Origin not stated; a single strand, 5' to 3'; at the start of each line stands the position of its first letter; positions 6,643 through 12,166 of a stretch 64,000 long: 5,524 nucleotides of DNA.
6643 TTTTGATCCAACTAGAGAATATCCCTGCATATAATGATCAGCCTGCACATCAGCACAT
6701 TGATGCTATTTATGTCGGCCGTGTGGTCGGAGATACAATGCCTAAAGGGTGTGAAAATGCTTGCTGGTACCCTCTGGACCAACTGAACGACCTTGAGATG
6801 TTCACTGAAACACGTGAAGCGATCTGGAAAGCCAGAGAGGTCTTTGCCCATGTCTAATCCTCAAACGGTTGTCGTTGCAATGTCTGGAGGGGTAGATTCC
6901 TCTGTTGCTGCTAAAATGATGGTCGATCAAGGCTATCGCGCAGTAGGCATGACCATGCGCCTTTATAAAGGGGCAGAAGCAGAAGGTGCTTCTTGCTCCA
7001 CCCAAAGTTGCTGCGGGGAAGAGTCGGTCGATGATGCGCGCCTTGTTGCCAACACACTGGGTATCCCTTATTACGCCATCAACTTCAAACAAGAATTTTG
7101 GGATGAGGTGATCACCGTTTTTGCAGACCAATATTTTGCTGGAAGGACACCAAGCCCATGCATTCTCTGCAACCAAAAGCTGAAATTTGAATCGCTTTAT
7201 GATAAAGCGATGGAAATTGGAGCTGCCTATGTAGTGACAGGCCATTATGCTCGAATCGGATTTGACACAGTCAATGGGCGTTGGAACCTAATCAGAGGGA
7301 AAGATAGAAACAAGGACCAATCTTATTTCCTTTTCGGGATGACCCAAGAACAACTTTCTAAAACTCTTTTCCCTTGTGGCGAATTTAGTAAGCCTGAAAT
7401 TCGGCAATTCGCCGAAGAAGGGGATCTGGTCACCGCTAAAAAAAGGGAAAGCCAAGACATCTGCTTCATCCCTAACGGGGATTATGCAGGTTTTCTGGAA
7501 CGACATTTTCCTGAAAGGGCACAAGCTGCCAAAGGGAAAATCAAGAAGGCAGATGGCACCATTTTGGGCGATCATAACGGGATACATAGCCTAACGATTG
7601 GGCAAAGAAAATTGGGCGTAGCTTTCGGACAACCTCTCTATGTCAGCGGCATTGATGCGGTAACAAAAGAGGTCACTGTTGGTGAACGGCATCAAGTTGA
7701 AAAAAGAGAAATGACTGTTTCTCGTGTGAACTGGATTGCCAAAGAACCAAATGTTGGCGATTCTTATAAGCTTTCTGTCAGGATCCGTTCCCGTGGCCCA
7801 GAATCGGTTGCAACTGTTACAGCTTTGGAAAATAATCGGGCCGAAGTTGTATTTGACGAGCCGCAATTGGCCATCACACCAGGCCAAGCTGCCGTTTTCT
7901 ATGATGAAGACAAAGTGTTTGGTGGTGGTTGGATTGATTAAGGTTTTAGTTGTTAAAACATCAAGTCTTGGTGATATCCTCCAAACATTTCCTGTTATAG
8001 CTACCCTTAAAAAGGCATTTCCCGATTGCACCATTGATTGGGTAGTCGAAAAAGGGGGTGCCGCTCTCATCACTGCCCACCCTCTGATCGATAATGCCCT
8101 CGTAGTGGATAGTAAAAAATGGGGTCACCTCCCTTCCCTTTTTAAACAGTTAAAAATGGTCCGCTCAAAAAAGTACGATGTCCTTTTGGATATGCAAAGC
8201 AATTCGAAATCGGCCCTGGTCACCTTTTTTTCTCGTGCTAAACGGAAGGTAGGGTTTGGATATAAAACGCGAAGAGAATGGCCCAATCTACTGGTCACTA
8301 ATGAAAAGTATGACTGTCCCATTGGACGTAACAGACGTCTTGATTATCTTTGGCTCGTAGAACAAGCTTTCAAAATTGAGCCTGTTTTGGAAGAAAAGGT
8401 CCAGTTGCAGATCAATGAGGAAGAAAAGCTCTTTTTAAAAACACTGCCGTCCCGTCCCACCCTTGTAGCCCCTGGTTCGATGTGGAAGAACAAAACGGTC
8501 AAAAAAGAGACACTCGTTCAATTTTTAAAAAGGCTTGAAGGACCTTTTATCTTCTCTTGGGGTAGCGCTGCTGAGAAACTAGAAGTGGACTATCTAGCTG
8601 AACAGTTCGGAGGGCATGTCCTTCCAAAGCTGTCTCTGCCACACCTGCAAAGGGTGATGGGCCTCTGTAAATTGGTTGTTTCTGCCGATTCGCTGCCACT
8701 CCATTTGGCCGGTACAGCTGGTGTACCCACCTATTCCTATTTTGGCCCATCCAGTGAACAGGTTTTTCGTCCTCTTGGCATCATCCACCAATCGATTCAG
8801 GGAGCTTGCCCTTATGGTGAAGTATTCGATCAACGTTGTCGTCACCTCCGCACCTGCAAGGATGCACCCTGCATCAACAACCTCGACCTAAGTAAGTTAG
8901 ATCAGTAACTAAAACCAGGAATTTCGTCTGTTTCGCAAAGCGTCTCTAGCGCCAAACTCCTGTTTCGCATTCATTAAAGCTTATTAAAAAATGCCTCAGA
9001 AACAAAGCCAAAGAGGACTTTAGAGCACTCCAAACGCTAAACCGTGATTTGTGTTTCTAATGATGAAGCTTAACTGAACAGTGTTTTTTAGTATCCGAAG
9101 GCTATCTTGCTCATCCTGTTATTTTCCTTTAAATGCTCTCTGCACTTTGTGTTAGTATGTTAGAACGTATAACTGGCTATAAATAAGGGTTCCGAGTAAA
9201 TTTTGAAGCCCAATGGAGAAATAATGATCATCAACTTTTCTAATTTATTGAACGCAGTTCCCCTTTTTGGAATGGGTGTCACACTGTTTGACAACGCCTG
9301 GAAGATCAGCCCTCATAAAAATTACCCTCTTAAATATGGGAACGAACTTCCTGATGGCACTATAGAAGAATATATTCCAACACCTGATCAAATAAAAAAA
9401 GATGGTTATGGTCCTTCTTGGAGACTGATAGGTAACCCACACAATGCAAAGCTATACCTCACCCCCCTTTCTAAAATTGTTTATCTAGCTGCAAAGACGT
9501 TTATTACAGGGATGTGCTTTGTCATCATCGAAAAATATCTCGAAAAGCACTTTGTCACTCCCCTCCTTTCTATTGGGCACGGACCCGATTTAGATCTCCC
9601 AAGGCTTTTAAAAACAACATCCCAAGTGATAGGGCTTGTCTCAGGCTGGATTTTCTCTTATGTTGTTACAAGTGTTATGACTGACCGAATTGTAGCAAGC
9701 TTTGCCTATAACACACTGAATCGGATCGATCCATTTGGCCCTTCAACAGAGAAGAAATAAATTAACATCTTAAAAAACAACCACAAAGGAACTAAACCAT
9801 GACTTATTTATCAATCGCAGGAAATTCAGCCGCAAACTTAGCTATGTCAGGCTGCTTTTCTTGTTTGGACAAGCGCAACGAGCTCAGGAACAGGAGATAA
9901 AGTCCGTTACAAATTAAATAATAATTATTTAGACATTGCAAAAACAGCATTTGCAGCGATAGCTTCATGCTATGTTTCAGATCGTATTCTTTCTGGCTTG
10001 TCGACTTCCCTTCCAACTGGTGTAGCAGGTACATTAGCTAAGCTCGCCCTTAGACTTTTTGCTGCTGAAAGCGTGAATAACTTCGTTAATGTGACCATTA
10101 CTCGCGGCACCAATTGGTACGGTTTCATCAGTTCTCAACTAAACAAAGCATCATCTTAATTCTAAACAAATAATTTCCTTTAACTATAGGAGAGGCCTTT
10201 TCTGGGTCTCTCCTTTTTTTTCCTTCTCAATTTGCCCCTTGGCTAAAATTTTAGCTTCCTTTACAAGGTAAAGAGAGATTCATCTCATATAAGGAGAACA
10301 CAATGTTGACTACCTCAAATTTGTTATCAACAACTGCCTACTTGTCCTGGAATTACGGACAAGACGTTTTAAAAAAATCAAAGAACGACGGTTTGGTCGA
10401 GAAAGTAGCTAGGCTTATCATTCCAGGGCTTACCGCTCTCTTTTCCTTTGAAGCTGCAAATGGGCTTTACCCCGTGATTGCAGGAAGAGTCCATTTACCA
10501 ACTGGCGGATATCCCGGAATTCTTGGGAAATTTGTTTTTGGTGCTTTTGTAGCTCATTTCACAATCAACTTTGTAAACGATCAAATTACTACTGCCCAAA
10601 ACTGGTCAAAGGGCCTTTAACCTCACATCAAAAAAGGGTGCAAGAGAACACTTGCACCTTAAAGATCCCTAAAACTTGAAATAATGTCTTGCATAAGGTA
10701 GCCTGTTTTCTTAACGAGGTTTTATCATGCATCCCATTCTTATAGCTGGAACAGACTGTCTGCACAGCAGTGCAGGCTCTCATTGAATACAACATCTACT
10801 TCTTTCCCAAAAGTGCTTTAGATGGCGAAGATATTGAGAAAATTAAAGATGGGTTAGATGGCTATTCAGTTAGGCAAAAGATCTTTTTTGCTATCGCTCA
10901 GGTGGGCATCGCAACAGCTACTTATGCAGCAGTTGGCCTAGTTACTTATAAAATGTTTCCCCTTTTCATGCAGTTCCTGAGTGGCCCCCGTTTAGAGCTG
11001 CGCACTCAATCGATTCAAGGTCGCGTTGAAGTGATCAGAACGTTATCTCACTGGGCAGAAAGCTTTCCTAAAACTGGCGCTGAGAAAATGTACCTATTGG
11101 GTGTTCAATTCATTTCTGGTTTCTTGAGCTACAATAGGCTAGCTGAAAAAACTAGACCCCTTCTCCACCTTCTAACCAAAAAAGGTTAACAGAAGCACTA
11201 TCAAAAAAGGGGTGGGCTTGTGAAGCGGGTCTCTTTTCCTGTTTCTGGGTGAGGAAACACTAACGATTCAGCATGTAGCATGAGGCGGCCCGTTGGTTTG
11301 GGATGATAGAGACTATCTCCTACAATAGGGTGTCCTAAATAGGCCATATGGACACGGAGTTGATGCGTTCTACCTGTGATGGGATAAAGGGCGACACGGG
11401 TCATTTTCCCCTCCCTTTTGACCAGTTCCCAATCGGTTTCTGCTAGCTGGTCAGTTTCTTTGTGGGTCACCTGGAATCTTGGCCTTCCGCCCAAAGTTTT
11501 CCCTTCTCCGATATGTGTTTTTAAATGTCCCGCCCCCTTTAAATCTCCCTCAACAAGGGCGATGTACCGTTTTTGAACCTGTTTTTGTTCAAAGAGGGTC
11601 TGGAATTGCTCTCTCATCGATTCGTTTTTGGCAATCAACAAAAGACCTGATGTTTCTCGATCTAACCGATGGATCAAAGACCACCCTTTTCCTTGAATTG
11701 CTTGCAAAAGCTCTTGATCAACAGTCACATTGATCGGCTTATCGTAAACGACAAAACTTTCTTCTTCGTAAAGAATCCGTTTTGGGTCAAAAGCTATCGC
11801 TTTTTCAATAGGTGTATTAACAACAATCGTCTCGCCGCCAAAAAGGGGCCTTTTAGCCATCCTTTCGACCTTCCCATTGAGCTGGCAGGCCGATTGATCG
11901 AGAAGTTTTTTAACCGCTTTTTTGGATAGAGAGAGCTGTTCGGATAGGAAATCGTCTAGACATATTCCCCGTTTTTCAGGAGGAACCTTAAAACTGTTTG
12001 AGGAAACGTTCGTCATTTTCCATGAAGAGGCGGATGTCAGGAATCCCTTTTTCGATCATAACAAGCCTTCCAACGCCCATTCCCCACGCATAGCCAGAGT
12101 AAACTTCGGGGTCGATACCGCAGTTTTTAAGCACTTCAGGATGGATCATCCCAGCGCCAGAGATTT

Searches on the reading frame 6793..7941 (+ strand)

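Call 69: search_protein_families(library=pfam, proteins=[window:6793-7941:+], max_evalue=0.0001)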
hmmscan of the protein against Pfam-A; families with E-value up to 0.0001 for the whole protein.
window:6793-7941:+ (382 aa): 4 families
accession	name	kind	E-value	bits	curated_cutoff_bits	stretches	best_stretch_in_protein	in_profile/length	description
PF03054.22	tRNA_Me_trans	-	2.1e-71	240.2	20.6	1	25-227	2-201/202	tRNA methyl transferase HUP domain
PF20258.4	tRNA_Me_trans_C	-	1.6e-21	76.9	20.6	1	305-381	2-77/77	Aminomethyltransferase beta-barrel domain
PF20259.3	tRNA_Me_trans_M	-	3.1e-14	52.7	27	1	234-298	3-66/66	tRNA methyl transferase PRC-barrel domain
PF02568.20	ThiI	-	9.5e-05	22.5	20.5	0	25-64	5-46/197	Thiamine biosynthesis protein (ThiI)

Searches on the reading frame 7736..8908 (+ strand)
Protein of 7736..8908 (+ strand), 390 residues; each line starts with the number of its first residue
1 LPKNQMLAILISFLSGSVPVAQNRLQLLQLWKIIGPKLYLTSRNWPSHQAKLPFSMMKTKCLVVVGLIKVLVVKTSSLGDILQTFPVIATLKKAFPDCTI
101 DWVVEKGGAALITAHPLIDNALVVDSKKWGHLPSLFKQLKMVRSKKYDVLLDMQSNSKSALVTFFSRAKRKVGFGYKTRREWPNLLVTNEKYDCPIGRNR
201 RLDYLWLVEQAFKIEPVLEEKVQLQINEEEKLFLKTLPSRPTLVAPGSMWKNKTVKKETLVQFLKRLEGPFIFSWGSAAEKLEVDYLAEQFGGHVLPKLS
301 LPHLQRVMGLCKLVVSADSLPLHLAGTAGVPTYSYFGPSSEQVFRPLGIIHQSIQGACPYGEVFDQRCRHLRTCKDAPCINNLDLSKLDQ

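Call 69: search_protein_families(library=pfam, proteins=[window:7736-8908:+], max_evalue=0.0001)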
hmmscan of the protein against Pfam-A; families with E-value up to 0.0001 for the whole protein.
window:7736-8908:+ (390 aa): 1 family
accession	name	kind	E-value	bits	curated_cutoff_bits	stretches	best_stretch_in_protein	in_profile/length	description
PF01075.23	Glyco_transf_9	-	9.8e-25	87.7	22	1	139-348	5-221/247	Glycosyltransferase family 9 (heptosyltransferase)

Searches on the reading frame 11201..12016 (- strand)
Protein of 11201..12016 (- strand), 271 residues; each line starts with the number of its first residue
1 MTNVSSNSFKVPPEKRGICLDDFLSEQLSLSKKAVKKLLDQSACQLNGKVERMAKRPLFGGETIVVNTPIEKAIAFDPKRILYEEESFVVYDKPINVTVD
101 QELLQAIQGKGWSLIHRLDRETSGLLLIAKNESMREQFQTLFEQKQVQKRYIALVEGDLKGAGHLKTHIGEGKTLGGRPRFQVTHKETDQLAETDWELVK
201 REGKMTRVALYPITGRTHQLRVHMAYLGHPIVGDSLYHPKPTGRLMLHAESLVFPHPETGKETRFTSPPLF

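Call 69: search_protein_families(library=pfam, proteins=[window:11201-12016:-], max_evalue=0.0001)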
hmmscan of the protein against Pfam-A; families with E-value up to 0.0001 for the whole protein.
window:11201-12016:- (271 aa): 1 family
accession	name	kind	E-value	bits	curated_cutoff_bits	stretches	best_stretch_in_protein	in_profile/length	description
PF00849.27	PseudoU_synth_2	-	1.3e-27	97.4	26.8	1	102-225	29-151/152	RNA pseudouridylate synthase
